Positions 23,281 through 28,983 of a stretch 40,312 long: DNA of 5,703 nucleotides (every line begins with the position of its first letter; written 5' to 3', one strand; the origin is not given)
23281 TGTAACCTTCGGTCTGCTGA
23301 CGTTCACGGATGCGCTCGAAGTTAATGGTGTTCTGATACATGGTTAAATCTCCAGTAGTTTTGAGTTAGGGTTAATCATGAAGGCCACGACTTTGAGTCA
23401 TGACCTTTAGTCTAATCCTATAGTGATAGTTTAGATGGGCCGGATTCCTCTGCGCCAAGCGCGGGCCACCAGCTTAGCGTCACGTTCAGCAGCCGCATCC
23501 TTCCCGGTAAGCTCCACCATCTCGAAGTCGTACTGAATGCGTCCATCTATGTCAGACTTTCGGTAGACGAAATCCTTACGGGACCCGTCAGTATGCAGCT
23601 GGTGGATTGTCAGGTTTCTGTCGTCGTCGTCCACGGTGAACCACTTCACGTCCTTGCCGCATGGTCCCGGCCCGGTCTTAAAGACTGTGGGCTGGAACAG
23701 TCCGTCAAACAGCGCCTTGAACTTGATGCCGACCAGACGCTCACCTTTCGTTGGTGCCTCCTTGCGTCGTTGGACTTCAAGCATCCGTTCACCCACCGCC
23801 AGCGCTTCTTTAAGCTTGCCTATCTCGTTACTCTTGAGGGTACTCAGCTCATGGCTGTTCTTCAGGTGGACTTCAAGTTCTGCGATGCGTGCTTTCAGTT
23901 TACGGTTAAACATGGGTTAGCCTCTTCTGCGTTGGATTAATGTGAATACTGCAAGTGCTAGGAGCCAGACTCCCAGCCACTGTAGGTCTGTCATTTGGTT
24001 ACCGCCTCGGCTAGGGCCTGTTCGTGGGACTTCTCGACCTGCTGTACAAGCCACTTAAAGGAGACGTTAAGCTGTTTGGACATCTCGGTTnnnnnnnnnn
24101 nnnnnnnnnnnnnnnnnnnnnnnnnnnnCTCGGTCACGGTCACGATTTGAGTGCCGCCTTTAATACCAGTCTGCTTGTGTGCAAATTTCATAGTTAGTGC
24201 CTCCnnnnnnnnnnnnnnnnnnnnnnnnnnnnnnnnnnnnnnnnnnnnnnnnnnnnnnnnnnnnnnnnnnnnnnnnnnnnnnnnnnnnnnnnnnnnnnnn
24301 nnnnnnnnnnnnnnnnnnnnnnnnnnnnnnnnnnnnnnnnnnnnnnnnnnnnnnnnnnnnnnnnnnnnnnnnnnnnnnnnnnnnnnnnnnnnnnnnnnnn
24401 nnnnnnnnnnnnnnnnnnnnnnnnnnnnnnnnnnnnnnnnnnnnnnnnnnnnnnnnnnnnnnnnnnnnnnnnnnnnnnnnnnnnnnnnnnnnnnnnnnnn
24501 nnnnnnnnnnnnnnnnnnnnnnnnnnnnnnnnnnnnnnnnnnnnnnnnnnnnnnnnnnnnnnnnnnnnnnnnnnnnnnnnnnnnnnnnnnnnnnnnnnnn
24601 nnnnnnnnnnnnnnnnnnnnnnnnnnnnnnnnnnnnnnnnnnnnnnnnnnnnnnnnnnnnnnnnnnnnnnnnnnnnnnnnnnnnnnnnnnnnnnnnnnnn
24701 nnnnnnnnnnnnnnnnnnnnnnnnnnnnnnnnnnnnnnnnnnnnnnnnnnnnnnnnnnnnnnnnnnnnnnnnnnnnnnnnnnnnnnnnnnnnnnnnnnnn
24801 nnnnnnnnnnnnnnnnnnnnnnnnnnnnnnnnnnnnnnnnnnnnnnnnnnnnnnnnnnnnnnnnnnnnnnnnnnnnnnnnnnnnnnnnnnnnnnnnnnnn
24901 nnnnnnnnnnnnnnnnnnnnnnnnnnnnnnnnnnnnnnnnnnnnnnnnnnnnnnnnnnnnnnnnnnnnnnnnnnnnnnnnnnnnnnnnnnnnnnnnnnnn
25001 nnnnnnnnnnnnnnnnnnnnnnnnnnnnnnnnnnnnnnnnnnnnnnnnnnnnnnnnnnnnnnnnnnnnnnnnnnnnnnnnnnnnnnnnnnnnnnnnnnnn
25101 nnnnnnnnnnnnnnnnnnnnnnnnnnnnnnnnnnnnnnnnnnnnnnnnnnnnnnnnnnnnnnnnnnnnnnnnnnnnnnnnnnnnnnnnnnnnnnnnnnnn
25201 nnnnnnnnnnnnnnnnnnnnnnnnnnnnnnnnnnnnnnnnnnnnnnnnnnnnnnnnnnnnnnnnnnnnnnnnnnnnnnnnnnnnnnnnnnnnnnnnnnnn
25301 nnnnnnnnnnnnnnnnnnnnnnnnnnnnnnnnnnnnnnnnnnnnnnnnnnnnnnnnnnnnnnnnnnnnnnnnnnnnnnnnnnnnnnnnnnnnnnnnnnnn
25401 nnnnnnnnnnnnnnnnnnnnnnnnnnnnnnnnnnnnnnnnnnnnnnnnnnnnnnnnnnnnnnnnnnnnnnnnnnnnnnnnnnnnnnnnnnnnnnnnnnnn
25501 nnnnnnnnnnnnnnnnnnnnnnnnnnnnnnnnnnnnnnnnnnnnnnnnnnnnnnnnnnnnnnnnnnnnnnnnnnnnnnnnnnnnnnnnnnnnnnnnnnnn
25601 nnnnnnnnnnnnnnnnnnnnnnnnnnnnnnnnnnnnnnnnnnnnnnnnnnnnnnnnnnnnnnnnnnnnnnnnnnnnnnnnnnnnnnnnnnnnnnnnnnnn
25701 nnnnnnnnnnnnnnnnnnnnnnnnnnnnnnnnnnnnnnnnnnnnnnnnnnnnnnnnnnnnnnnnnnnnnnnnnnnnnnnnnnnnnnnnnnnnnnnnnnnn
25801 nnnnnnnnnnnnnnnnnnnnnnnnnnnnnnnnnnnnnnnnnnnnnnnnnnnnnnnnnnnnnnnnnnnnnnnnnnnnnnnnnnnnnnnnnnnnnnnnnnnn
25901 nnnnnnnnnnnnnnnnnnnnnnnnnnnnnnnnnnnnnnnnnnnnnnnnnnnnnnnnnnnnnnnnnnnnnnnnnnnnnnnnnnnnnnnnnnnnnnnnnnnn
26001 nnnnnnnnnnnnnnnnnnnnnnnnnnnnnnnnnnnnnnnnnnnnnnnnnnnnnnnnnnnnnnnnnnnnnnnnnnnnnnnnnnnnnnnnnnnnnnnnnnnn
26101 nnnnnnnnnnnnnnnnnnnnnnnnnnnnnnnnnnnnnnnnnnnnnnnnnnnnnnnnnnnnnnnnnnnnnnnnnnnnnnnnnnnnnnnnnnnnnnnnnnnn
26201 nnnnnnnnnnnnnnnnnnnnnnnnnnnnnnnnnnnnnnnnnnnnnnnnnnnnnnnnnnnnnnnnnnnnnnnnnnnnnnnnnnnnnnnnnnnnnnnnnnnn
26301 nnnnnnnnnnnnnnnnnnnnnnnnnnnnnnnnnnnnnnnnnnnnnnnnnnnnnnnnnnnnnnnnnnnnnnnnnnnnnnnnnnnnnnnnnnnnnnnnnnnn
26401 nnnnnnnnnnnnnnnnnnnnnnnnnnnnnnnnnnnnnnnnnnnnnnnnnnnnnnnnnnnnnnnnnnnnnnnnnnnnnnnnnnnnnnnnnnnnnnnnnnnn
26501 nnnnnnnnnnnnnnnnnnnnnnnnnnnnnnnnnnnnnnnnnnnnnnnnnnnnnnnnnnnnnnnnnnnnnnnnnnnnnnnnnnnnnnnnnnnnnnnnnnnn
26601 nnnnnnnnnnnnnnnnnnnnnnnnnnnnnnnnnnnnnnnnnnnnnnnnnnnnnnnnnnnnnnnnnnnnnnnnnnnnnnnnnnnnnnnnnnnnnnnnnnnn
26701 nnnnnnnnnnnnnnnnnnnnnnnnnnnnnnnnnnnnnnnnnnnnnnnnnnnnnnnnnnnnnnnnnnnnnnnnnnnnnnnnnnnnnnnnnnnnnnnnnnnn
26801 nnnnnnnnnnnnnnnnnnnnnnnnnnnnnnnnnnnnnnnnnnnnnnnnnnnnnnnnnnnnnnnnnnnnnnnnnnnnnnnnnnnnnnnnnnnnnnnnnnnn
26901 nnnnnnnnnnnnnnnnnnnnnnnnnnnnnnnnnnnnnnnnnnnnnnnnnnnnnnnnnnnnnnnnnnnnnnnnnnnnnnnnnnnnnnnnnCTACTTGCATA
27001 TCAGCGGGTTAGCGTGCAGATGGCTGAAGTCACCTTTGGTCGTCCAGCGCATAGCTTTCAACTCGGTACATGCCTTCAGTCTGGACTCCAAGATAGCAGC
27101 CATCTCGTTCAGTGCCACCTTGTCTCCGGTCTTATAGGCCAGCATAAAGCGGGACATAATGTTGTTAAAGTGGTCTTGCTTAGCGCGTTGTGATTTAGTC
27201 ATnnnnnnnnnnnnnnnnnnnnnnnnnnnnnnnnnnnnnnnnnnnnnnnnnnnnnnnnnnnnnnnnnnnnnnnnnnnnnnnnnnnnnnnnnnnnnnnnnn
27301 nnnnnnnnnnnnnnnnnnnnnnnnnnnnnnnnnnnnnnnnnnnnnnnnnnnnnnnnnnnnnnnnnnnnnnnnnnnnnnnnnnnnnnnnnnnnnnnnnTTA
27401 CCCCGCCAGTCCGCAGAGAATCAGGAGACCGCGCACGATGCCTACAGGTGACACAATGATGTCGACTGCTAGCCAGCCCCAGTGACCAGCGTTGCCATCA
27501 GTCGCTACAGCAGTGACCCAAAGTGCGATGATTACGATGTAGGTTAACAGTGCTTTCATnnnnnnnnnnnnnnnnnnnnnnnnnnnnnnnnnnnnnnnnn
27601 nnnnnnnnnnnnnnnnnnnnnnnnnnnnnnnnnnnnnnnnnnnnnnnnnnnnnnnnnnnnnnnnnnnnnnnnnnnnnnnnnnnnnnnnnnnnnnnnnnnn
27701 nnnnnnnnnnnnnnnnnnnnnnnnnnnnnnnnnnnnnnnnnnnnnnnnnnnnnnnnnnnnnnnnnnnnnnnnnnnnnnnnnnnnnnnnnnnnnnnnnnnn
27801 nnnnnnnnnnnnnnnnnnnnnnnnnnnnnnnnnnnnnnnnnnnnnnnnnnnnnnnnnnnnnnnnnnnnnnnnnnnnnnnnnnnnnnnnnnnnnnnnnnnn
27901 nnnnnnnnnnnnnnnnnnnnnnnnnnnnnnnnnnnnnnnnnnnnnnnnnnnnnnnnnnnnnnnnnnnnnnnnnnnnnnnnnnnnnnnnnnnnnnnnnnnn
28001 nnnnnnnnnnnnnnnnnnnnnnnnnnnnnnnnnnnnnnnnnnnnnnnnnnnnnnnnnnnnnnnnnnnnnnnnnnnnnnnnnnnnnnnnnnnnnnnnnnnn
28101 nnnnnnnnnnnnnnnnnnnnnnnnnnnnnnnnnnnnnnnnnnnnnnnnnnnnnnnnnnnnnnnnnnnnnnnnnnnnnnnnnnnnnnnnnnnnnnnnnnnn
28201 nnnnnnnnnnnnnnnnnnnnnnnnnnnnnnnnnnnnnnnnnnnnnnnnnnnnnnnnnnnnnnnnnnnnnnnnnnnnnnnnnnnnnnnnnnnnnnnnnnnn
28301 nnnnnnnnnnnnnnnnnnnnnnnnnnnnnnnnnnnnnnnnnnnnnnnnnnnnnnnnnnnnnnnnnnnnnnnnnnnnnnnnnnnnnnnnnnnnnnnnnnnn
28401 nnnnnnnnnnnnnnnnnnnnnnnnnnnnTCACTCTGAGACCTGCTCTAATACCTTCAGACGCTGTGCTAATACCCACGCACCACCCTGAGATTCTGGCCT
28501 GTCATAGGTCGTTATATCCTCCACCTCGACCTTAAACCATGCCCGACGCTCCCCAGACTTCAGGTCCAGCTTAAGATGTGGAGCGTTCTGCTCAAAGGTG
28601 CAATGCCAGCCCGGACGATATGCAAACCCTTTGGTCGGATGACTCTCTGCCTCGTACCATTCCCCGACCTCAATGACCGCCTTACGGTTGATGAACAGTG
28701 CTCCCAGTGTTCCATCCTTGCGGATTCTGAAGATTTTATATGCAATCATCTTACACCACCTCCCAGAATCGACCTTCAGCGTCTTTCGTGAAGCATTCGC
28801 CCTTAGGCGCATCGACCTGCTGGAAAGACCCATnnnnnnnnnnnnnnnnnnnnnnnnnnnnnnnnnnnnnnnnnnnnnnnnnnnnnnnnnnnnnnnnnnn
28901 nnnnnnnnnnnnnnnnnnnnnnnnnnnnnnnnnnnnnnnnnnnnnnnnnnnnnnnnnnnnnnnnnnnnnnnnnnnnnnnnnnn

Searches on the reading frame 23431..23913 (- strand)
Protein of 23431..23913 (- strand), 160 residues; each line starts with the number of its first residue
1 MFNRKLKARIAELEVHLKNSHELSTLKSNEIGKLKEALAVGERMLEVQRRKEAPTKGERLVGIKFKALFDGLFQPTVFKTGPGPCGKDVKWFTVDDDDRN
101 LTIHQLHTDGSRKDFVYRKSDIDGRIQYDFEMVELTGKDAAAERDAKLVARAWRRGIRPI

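Call 21: search_protein_families(library=phrogs, proteins=[window:23431-23913:-])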
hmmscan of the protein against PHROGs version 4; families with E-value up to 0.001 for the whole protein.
window:23431-23913:- (160 aa): 4 families
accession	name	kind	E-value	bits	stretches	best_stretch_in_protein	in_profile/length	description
phrog_8103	-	unknown function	6.9e-48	164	1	3-152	11-161/165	-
phrog_6379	-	unknown function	1.3e-18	67.8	1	63-129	7-80/82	-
phrog_6440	-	unknown function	9.6e-18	65.8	1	47-131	99-184/186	-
phrog_9238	-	unknown function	1.6e-09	39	1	56-108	10-68/120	-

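Call 22: search_protein_families(library=pfam, proteins=[window:23431-23913:-])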
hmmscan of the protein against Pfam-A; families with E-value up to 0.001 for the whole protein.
window:23431-23913:- (160 aa): 1 family
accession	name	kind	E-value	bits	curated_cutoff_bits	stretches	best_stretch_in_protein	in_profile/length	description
PF25755.1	Phage_T3_1_05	-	2.9e-24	85.3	27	1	60-129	2-72/73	Enterobacteria phage T3 gene 1.05 protein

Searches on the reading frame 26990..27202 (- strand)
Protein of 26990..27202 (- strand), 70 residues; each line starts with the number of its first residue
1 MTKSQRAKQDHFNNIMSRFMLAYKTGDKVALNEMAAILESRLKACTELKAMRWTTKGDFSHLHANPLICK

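Call 39: search_protein_families(library=pfam, proteins=[window:26990-27202:-])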
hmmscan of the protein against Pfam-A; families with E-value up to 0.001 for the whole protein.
window:26990-27202:- (70 aa): 0 families

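Call 53: search_protein_families(library=phrogs, proteins=[window:26990-27202:-])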
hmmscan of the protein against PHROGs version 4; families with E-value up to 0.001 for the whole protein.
window:26990-27202:- (70 aa): 2 families
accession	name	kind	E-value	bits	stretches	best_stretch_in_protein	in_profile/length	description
phrog_7066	-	unknown function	8.7e-08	33.4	1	34-70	59-95/95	-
phrog_11917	-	unknown function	4.4e-07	31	1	39-64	36-61/71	-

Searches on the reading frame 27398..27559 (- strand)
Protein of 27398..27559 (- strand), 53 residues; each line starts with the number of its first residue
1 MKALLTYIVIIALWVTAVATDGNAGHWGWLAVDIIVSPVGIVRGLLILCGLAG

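Call 39: search_protein_families(library=pfam, proteins=[window:27398-27559:-])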
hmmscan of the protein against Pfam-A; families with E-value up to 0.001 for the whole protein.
window:27398-27559:- (53 aa): 0 families

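Call 53: search_protein_families(library=phrogs, proteins=[window:27398-27559:-])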
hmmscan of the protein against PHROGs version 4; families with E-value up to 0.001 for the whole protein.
window:27398-27559:- (53 aa): 1 family
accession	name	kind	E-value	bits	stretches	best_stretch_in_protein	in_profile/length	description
phrog_7319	-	unknown function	8.9e-18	65.1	1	1-51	3-53/54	-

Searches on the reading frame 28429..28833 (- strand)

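Call 39: search_protein_families(library=pfam, proteins=[window:28429-28833:-])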
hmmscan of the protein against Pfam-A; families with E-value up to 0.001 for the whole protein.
window:28429-28833:- (134 aa): 0 families

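Call 53: search_protein_families(library=phrogs, proteins=[window:28429-28833:-])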
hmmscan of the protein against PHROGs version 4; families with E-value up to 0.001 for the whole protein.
window:28429-28833:- (134 aa): 2 families
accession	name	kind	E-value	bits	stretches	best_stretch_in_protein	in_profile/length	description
phrog_12224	-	unknown function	2.2e-52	176.8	1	28-132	4-108/110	-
phrog_30118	-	unknown function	6e-07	30.1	1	30-79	5-67/194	-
